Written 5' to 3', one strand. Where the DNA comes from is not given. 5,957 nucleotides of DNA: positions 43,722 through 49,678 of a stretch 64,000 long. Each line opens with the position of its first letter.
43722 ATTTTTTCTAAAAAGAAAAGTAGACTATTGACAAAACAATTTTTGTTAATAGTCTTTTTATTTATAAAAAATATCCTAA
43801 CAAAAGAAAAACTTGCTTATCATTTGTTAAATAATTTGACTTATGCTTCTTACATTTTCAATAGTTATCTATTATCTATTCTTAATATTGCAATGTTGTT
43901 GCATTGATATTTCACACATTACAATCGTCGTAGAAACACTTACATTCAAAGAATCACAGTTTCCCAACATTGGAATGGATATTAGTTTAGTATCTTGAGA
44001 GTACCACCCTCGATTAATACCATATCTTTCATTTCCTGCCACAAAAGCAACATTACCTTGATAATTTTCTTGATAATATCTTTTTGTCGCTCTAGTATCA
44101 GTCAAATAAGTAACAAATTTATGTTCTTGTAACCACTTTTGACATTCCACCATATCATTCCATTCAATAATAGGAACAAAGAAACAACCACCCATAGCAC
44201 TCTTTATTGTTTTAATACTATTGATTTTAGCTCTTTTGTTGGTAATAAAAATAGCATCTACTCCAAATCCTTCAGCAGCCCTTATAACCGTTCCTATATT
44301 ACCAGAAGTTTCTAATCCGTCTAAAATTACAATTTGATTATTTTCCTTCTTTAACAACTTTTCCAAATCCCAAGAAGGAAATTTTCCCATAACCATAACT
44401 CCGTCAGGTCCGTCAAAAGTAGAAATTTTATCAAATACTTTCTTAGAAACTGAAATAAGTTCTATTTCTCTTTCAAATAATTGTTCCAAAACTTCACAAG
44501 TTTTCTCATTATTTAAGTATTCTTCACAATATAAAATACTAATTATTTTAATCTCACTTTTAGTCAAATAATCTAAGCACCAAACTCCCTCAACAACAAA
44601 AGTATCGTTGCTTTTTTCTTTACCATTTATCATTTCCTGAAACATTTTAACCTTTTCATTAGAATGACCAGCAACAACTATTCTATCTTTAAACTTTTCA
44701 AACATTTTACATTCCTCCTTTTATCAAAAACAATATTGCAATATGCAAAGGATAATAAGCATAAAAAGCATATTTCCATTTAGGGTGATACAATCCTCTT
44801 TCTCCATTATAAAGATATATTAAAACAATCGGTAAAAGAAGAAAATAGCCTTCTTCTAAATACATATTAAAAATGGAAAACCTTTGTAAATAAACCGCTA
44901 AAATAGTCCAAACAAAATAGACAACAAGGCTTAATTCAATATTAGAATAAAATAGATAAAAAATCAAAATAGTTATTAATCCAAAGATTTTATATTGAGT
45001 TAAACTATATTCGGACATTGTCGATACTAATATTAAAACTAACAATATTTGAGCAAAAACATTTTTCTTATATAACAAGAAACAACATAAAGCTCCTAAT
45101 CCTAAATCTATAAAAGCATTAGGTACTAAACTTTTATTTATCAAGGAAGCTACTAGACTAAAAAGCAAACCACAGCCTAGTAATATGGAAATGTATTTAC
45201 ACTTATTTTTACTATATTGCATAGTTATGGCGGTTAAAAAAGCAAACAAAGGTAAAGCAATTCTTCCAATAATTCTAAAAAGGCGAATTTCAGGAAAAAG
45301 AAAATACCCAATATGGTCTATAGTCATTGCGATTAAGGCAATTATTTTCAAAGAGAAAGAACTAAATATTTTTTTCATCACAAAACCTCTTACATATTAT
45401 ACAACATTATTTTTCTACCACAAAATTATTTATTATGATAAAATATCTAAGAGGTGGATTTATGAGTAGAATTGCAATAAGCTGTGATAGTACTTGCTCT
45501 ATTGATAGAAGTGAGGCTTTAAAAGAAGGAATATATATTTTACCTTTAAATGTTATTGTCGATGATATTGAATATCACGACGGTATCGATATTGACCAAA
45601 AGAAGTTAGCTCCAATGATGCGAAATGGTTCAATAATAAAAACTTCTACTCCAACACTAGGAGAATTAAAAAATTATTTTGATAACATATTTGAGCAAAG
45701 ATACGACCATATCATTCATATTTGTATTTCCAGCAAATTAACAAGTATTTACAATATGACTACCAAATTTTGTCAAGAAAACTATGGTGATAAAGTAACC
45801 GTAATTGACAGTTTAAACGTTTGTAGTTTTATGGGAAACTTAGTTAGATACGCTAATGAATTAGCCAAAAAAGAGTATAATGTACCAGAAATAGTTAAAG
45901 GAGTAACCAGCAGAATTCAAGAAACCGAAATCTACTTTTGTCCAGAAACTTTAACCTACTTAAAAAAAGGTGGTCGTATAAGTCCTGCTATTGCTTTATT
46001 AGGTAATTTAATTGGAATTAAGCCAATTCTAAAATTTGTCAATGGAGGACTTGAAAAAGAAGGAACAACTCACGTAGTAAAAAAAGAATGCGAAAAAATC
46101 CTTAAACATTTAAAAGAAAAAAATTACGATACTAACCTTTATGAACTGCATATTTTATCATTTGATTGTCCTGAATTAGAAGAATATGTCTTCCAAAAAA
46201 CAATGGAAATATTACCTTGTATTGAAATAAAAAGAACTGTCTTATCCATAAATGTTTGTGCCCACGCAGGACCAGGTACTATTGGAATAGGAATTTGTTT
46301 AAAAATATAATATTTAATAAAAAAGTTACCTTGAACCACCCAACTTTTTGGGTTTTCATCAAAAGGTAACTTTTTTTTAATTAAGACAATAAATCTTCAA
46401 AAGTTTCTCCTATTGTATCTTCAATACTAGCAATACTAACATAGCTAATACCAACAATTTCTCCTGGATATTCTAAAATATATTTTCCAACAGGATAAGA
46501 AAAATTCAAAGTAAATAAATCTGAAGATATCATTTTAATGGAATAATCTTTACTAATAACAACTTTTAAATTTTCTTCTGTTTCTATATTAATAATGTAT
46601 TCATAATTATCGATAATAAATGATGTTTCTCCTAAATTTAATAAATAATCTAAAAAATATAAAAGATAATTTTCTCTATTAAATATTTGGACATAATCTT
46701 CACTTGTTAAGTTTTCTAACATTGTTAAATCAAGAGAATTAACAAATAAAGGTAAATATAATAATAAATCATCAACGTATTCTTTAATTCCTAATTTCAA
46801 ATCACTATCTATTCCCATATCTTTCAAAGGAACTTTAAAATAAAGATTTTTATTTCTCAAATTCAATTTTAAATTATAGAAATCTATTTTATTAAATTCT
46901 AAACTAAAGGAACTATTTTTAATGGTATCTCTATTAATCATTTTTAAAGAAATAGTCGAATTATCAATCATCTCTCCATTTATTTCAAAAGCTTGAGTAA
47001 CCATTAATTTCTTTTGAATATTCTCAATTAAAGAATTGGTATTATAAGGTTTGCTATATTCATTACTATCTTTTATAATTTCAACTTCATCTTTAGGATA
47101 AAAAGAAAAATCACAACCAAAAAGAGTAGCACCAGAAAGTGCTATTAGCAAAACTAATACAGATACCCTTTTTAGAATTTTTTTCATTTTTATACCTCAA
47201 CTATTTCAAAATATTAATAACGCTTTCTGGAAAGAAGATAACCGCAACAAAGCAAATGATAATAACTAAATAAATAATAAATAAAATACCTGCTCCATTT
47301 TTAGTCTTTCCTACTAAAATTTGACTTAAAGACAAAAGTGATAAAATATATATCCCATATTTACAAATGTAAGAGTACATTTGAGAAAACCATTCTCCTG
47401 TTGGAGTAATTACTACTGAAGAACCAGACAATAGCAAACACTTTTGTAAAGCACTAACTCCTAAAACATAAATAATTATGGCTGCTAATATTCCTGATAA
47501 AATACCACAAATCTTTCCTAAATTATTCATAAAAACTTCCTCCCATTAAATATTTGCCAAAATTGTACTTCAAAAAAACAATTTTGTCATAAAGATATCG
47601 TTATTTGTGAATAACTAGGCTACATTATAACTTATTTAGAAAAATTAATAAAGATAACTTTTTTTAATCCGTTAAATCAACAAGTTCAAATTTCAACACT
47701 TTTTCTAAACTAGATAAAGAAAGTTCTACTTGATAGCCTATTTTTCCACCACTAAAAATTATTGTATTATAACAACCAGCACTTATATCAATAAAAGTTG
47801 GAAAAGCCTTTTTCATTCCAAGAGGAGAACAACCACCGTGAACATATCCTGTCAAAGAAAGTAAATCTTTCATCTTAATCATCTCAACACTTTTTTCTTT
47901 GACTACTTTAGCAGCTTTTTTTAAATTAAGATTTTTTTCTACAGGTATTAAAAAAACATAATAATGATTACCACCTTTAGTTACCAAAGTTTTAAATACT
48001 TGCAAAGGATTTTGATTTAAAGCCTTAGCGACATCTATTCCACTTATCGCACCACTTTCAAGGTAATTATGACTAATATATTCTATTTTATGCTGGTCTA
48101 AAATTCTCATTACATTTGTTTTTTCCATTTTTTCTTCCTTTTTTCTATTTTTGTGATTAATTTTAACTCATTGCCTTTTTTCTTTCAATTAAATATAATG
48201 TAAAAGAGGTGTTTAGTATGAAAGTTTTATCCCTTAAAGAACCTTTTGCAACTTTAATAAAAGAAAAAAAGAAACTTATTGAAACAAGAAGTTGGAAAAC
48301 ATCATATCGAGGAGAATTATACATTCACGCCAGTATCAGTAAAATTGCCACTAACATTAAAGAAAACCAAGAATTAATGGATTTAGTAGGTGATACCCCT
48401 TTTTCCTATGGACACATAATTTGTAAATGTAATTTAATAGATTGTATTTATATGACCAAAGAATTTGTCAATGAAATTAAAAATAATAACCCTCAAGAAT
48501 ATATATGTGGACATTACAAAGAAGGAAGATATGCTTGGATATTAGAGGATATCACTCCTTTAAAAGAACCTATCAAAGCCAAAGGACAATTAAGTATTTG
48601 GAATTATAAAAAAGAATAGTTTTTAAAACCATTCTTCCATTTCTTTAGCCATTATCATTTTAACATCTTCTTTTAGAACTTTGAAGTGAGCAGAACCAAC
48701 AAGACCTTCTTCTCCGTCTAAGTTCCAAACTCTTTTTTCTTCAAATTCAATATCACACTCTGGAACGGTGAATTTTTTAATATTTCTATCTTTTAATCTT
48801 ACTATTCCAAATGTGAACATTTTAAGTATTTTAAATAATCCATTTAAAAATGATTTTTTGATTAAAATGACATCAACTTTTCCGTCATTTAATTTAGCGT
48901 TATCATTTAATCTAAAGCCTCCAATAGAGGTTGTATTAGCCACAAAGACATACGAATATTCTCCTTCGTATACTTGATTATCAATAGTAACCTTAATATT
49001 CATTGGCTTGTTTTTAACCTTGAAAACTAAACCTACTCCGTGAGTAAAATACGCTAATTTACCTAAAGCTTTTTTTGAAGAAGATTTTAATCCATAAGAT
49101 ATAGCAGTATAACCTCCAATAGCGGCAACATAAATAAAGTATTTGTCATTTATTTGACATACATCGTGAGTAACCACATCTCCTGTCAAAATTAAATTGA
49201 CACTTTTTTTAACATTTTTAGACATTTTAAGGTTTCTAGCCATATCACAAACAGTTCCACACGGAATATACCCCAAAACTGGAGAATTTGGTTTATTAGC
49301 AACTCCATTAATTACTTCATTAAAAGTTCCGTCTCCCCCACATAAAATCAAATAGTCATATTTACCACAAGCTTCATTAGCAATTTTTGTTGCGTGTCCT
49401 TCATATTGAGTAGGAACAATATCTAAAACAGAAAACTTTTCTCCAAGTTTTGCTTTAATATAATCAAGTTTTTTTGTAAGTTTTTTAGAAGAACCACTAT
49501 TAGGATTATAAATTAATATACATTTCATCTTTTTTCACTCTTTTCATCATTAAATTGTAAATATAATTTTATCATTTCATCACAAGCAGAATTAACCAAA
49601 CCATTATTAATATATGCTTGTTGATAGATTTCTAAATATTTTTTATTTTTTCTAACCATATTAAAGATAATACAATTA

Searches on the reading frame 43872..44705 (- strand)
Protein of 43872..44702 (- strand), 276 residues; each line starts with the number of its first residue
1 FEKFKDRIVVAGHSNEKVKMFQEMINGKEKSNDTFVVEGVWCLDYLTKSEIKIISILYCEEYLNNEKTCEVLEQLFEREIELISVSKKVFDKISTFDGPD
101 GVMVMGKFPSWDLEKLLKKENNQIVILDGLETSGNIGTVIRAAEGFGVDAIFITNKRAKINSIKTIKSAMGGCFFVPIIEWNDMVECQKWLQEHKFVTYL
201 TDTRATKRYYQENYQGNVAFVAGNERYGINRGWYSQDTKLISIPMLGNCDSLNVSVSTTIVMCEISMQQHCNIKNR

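Call 12: find_encoding_contigs(protein=window:43872-44702:-, flank=5000, max_places=10)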
Protein window:43872-44702:- (276 aa): no gene with exactly this product is on record in the collection.

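Call 14: find_encoding_contigs(protein=window:43875-44705:-, flank=5000, max_places=10)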
Protein window:43875-44705:- (277 aa): no gene with exactly this product is on record in the collection.

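Call 21: search_protein_families(library=pfam, max_evalue=0.001, proteins=[window:43875-44705:-])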
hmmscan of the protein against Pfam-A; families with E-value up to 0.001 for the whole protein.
window:43875-44705:- (277 aa): 4 families
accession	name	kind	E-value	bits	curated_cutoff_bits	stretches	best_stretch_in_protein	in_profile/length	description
PF00588.24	SpoU_methylase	-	1.7e-32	112.9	29.7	1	125-263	3-141/142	SpoU rRNA Methylase family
PF22435.1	MRM3-like_sub_bind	-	9.6e-10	39.2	27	1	16-104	1-83/84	MRM3-like substrate binding domain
PF08032.17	SpoU_sub_bind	-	3.3e-05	24.6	22.8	1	39-105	3-68/76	RNA 2'-O ribose methyltransferase substrate binding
PF16771.11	RTT107_BRCT_6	-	0.00018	22.1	27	0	8-52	64-108/114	Regulator of Ty1 transposition protein 107 BRCT domain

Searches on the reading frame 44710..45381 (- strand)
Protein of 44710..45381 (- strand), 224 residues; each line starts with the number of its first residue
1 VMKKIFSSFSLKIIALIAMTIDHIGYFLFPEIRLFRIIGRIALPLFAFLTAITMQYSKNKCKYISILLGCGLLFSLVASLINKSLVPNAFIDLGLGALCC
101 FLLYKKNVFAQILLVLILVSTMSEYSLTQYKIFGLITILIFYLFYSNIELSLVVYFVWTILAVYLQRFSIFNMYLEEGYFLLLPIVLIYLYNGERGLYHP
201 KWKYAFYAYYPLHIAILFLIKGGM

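Call 31: search_protein_families(library=pfam, max_evalue=0.001, proteins=[window:44710-45381:-])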
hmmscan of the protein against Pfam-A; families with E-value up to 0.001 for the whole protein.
window:44710-45381:- (224 aa): 1 family
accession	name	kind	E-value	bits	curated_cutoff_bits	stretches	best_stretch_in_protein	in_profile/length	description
PF05857.17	TraX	-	3e-29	102.9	25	1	10-220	4-216/217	TraX protein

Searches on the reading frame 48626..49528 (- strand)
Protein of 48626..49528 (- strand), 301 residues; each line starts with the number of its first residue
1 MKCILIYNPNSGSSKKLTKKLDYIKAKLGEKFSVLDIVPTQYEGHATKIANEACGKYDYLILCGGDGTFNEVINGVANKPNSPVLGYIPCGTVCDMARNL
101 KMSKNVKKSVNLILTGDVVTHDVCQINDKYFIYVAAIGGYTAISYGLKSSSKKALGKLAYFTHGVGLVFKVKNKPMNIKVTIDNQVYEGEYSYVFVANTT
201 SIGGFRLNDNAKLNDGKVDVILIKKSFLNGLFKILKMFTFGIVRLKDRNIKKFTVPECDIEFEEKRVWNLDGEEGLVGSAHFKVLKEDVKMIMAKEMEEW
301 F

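Call 21: search_protein_families(library=pfam, max_evalue=0.001, proteins=[window:48626-49528:-])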
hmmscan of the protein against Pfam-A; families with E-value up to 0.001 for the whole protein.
window:48626-49528:- (301 aa): 2 families
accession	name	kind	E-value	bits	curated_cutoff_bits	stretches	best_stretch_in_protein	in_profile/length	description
PF00781.29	DAGK_cat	-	7.3e-29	100.3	23.6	1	3-126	2-125/125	Diacylglycerol kinase catalytic domain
PF19279.4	YegS_C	-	5e-10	39.8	27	1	147-285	14-150/158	YegS C-terminal NAD kinase beta sandwich-like domain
